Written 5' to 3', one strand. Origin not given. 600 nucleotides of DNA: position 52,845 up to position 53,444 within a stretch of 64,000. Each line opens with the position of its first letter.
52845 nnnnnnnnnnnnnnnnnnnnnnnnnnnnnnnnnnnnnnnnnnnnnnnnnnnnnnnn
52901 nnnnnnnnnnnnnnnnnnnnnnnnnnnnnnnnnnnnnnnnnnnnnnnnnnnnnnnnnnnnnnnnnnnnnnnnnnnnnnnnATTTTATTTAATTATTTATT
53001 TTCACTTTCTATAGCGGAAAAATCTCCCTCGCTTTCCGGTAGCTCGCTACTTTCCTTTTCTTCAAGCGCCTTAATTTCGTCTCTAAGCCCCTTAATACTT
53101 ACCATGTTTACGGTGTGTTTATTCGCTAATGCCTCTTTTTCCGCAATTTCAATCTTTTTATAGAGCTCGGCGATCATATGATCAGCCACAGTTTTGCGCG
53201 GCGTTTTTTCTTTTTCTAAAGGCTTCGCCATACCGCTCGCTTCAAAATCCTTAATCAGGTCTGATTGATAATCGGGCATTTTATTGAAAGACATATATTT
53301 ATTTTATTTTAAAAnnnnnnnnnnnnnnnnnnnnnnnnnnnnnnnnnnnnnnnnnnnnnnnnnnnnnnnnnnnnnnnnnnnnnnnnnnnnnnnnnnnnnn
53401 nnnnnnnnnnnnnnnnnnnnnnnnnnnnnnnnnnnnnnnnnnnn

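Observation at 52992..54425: Nucleoside/modified-base handling mini-cluster between secA and ileS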

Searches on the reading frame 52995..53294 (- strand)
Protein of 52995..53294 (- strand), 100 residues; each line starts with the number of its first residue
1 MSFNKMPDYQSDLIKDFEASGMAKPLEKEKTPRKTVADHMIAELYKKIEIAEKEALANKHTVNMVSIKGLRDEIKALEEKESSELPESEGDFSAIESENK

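Call 3: search_protein_families(library=pfam, max_evalue=1, proteins=[window:52995-53294:-])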
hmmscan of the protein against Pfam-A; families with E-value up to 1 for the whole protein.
seq(100 aa): 2 families
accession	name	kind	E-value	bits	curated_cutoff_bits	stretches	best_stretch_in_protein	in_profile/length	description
PF12875.12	DUF3826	-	0.017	15.7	25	1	12-84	56-130/186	Protein of unknown function (DUF3826)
PF01845.23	CcdB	-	0.046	14.4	28.6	1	8-82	20-89/101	CcdB protein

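Call 4: search_protein_families(library=ncbifam, max_evalue=1, proteins=[window:52995-53294:-])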
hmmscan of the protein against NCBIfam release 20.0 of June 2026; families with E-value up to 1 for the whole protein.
seq(100 aa): 0 families

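Call 66: find_homologous_proteins(query=window:52995-53294:-, max_evalue=0.01)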
Query seq(100 aa) (100 aa): 4 proteins with E <= 0.01 among 11 candidates.
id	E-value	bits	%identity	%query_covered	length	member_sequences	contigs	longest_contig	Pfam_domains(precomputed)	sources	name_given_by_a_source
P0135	3.4e-55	201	100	100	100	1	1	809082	-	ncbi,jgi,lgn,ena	ncbi:MAG: hypothetical protein WC467_02945 [Patescibacteria group bacterium]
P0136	2.0e-34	135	82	77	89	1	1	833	-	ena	-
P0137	4.1e-18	83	60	77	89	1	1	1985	-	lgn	-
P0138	4.8e-18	83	57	84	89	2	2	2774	-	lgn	-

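Call 69: search_protein_families(library=phrogs, max_evalue=0.01, proteins=[window:52995-53294:-])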
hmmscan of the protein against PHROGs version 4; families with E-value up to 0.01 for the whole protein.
seq(100 aa): 0 families

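Call 70: search_protein_families(library=padloc, max_evalue=0.01, proteins=[window:52995-53294:-])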
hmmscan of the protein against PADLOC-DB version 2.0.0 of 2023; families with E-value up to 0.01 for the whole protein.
seq(100 aa): 0 families
